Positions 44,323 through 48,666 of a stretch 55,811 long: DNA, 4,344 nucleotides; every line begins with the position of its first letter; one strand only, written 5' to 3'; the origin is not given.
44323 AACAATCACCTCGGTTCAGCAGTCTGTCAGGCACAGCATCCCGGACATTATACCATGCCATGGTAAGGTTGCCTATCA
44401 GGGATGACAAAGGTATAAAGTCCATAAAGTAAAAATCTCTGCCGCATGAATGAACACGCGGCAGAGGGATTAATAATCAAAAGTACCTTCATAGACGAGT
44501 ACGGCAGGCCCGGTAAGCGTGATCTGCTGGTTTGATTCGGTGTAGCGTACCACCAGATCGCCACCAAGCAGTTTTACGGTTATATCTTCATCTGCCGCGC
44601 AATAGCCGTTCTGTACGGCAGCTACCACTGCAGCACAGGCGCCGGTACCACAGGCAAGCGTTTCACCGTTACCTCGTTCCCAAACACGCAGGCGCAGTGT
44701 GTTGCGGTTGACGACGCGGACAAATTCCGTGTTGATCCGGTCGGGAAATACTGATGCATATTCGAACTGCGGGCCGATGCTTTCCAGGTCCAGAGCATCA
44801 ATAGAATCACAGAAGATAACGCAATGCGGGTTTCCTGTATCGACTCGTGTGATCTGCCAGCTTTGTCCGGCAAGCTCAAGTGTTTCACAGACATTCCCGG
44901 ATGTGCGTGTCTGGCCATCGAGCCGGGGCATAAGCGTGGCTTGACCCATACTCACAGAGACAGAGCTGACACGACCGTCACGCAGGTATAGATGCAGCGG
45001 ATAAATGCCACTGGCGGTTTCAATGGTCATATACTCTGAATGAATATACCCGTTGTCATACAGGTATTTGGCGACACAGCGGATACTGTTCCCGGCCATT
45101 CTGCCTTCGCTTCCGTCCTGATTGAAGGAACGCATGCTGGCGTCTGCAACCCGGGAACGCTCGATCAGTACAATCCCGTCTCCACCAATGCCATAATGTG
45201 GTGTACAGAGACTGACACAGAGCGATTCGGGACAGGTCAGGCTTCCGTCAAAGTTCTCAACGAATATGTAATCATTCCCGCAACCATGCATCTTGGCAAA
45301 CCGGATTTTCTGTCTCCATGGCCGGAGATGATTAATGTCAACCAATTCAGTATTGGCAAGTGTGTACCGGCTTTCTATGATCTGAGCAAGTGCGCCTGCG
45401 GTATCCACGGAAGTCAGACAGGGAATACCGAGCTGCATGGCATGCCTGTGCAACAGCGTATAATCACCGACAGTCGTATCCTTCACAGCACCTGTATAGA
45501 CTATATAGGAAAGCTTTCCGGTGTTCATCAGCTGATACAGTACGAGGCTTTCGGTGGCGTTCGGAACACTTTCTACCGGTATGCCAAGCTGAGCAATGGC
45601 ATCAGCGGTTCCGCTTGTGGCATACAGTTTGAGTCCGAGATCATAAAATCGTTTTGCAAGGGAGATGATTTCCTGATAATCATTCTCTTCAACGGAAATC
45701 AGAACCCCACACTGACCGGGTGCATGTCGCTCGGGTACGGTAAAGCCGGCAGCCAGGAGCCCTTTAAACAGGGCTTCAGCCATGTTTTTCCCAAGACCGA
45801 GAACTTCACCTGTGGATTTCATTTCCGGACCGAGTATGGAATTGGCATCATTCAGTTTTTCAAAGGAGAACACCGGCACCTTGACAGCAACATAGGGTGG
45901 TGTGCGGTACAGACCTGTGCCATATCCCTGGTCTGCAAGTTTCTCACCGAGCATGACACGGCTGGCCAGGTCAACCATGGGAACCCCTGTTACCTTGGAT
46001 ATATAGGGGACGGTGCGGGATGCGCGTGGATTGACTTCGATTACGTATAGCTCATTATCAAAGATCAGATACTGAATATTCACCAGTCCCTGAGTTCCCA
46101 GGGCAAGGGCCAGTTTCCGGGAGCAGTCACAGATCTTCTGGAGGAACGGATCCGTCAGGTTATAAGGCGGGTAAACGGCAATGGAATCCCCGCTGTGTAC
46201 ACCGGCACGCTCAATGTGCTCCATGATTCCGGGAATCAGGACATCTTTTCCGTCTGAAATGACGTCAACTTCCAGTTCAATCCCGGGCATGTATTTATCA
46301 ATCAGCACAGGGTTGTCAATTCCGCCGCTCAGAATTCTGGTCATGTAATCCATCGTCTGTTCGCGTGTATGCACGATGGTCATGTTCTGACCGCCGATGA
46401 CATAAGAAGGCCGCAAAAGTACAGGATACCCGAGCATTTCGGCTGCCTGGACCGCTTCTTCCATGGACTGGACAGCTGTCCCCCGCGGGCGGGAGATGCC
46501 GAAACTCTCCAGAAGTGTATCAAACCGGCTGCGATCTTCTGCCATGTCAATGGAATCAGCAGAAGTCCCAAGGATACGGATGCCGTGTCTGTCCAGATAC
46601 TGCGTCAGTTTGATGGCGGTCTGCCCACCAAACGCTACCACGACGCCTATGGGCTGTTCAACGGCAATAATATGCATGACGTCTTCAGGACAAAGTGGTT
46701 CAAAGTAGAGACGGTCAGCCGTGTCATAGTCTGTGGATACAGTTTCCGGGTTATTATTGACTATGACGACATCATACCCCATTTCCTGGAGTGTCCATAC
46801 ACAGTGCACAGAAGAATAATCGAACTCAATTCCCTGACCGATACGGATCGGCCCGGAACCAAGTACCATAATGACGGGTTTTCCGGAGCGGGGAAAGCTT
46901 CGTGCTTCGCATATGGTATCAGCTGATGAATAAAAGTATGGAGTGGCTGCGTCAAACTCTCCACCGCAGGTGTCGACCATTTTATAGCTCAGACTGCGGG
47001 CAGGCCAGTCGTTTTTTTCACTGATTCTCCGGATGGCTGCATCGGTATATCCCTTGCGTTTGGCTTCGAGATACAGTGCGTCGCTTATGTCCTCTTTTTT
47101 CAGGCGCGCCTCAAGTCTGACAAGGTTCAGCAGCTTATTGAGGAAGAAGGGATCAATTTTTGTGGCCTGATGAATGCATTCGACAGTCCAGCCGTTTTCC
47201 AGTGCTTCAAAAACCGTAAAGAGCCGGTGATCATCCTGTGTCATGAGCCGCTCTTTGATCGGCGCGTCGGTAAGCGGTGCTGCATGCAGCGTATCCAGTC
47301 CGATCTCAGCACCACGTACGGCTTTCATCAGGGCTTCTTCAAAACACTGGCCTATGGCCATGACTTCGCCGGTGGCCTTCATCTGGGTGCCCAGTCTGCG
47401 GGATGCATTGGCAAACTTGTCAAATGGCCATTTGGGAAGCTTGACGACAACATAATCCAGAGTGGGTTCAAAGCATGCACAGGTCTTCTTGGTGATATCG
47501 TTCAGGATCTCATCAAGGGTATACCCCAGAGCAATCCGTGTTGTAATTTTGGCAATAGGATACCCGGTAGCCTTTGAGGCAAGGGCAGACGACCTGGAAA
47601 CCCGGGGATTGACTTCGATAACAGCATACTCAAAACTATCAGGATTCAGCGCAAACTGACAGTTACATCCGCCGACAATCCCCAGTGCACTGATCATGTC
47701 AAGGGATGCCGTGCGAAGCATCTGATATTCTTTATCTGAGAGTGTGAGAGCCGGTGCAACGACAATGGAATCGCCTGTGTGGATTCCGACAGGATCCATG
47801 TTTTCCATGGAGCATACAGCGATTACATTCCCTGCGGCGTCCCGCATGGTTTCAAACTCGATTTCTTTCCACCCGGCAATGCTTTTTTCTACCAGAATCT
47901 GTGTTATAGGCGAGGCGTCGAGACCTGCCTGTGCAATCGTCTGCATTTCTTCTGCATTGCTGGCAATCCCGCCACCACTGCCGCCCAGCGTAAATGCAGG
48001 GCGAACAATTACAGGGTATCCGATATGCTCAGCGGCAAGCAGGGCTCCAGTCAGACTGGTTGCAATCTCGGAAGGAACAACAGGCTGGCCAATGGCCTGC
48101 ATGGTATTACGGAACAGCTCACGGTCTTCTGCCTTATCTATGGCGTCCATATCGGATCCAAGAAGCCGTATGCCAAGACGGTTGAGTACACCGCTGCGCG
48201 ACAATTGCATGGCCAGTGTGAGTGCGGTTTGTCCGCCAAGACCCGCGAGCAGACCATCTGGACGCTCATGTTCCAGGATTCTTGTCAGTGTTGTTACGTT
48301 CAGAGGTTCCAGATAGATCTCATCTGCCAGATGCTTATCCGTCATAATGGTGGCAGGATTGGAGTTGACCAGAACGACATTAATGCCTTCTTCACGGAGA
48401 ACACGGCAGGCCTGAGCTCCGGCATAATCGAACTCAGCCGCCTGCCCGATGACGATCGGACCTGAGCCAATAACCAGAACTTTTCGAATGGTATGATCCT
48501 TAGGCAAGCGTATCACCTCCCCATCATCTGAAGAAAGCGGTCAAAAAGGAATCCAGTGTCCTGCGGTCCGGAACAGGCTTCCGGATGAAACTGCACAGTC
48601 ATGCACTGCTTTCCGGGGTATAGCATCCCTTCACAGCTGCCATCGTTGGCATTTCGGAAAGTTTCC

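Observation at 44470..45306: carB runs in frame into a DapF-fold domain whose first catalytic cysteine is replaced by alanine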

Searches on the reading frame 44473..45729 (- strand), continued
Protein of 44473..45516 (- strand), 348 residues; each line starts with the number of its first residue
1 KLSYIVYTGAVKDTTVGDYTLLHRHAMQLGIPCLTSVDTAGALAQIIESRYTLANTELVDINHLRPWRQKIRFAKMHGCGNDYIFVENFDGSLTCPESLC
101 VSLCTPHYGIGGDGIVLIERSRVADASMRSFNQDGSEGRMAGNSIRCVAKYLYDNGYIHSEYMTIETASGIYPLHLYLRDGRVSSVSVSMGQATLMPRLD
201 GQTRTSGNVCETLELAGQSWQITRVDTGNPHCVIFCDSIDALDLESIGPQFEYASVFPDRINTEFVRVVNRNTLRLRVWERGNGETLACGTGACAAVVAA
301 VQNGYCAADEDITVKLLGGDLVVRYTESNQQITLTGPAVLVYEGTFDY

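Call 55: find_encoding_contigs(protein=P0095, flank=10000, max_places=2)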
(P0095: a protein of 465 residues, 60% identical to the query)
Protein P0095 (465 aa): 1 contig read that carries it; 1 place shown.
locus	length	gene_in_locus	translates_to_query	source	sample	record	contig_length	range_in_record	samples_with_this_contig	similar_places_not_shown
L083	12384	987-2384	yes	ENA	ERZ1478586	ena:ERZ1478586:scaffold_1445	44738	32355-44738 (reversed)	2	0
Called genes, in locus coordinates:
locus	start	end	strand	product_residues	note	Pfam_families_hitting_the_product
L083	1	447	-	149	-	?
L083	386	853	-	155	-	-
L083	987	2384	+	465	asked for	PF02142:MGS, PF01678:DAP_epimerase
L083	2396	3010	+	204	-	PF19601:DUF6106 (faint)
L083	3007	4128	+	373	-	PF00266:Aminotran_5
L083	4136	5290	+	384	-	PF22025:ThiI_fer, PF02926:THUMP, PF02568:ThiI, PF06508:QueC (weak)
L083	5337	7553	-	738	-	PF00912:Transgly, PF00905:Transpeptidase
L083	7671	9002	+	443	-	PF00919:UPF0004, PF04055:Radical_SAM, PF01938:TRAM (weak)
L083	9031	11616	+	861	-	PF01624:MutS_I, PF05188:MutS_II, PF05192:MutS_III, PF05190:MutS_IV, PF00488:MutS_V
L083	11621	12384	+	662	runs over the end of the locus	PF02518:HATPase_c, PF13589:HATPase_c_3, PF01119:DNA_mis_repair, PF08676:MutL_C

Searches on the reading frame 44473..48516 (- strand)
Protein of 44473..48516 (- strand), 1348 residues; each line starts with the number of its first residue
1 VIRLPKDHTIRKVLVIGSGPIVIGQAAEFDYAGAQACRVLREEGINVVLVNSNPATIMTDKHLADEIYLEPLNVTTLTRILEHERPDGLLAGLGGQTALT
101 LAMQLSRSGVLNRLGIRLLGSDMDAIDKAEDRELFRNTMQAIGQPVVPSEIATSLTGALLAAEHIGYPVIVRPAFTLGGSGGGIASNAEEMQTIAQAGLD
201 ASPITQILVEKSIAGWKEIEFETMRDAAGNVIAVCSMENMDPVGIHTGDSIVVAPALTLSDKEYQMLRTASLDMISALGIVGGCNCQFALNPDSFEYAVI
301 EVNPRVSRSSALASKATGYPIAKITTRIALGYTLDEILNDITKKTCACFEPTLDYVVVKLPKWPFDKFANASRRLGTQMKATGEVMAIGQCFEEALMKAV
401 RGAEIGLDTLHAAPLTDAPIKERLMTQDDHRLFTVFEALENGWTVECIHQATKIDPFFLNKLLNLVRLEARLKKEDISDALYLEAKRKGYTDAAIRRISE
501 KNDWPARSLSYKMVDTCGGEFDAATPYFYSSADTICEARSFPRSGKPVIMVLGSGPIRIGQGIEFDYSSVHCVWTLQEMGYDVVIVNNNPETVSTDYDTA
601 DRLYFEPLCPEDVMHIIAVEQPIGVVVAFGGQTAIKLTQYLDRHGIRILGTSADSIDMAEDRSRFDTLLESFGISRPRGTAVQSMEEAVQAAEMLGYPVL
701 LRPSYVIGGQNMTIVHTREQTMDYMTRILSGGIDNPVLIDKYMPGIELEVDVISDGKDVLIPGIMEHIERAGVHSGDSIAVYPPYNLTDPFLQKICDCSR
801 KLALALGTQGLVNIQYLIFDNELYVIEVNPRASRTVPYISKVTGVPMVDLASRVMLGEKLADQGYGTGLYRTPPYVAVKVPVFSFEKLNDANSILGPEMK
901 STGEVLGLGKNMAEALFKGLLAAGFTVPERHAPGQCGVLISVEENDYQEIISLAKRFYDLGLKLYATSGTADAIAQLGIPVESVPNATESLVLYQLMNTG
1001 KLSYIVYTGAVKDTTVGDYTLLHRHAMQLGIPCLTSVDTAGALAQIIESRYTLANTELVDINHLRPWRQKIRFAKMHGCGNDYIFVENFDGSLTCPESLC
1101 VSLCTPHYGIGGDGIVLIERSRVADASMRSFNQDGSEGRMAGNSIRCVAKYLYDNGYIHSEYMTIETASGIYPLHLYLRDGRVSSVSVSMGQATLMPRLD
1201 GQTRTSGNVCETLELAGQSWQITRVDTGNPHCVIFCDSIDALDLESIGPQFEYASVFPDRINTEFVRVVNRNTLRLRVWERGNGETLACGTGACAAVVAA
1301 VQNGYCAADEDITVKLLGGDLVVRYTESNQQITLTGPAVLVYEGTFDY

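Call 3: search_protein_families(library=pfam, proteins=[window:44473-48516:-], max_evalue=0.01)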
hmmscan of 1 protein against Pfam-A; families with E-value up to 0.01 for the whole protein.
window:44473-48516:- (1348 aa): 11 families
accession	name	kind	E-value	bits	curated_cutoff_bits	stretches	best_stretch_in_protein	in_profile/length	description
PF02786.22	CPSase_L_D2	-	9.3e-113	375.4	19.8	2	131-336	1-210/211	Carbamoyl-phosphate synthase L chain, ATP binding domain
PF25596.1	CPSase_L_D1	-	7.8e-94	310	27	2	548-657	4-117/118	Carbamoyl phosphate synthase preATP-grasp domain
PF01678.24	DAP_epimerase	-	1.7e-57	193.2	34.7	2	1225-1341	3-121/121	Diaminopimelate epimerase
PF02787.25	CPSase_L_D3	-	1.7e-23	82.9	26.6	1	422-498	1-79/80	Carbamoyl-phosphate synthetase large chain, oligomerisation domain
PF07478.18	Dala_Dala_lig_C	-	3.2e-13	50.1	24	2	684-830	23-174/204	D-ala D-ala ligase C-terminus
PF02222.28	ATP-grasp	-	9.1e-13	48.7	27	2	668-832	2-163/179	ATP-grasp domain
PF02142.27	MGS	-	9.1e-12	45.4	24.1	1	949-1035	1-94/94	MGS-like domain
PF02655.19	ATP-grasp_3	-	9.7e-12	45.7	23.2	1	669-832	11-157/160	ATP-grasp domain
PF15632.11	ATPgrasp_Ter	-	4e-10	40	29.1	1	736-859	4-112/131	ATP-grasp in the biosynthetic pathway with Ter operon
PF13549.11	ATP-grasp_5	-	2.7e-07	30.6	27.6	1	666-702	16-52/221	ATP-grasp domain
PF01071.24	GARS_A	-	1e-06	29.1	27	1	667-761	8-107/194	Phosphoribosylglycinamide synthetase, ATP-grasp (A) domain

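Call 4: search_protein_families(library=ncbifam, proteins=[window:44473-48516:-], max_evalue=0.01)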
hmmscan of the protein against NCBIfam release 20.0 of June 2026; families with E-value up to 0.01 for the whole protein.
window:44473-48516:- (1348 aa): 51 families (the best 25 are shown)
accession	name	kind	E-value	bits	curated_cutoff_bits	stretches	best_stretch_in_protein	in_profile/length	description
NF003671.0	PRK05294.1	equivalog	0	1430.3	599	1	5-1051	2-1050/1058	carbamoyl-phosphate synthase large subunit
TIGR01369.1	CPSaseII_lrg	equivalog_domain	0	1393.6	1027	1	5-1046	1-1051/1052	carbamoyl-phosphate synthase (glutamine-hydrolyzing) large subunit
TIGR00652.1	DapF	equivalog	1.6e-77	260.6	114.65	1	1071-1345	1-267/270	diaminopimelate epimerase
NF038284.1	bifunc_DapF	exception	1.7e-32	112.7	350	1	1077-1337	16-253/254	bifunctional diaminopimelate epimerase/glutamate racemase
NF005525.0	PRK07178.1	equivalog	2.2e-32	112.4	768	2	98-346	83-331/471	acetyl-CoA carboxylase biotin carboxylase subunit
TIGR01235.1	pyruv_carbox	equivalog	2.6e-32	111.3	1114.45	2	111-336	95-323/1143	pyruvate carboxylase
NF009554.0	PRK12999.1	equivalog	1.5e-31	109.1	965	2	112-341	100-332/1147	pyruvate carboxylase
NF006406.0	PRK08654.1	equivalog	2.1e-31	109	739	2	38-344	19-330/499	acetyl-CoA carboxylase biotin carboxylase subunit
NF006367.0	PRK08591.1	subfamily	1e-29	103.6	597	2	109-343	93-330/451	acetyl-CoA carboxylase biotin carboxylase subunit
NF006286.0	PRK08462.1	equivalog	9.4e-29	100.5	740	2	10-335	4-324/445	acetyl-CoA carboxylase biotin carboxylase subunit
NF009471.0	PRK12833.1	equivalog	6.8e-28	97.4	686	2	111-348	98-338/467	acetyl-CoA carboxylase biotin carboxylase subunit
NF009402.0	PRK12767.1-1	equivalog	1e-27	96.8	218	2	638-854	92-297/329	carbamoyl phosphate synthase-like protein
TIGR00514.1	accC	equivalog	5.3e-27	94.7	626.5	2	110-343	94-330/449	acetyl-CoA carboxylase biotin carboxylase subunit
NF004085.0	PRK05586.1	equivalog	3.2e-24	85.6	723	2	114-343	98-330/448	acetyl-CoA carboxylase biotin carboxylase subunit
NF002563.0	PRK02186.1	subfamily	1.8e-23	82.8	625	2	650-859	96-306/890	argininosuccinate lyase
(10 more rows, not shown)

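Call 52: find_encoding_contigs(protein=window:44473-48516:-, flank=10000, max_places=4)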
Protein window:44473-48516:- (1348 aa): no gene with exactly this product is on record in the collection.

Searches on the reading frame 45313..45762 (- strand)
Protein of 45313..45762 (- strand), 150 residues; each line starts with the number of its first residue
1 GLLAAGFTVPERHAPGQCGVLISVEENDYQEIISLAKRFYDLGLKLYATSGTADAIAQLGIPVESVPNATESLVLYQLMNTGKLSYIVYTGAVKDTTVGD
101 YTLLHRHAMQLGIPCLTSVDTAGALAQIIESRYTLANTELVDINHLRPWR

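Call 65: search_solved_structures(query=window:45313-45762:-, show_alignments=2, max_evalue=0.00001)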
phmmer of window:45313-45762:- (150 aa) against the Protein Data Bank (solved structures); distinct sequences matched with E-value up to 0.00001: 0.
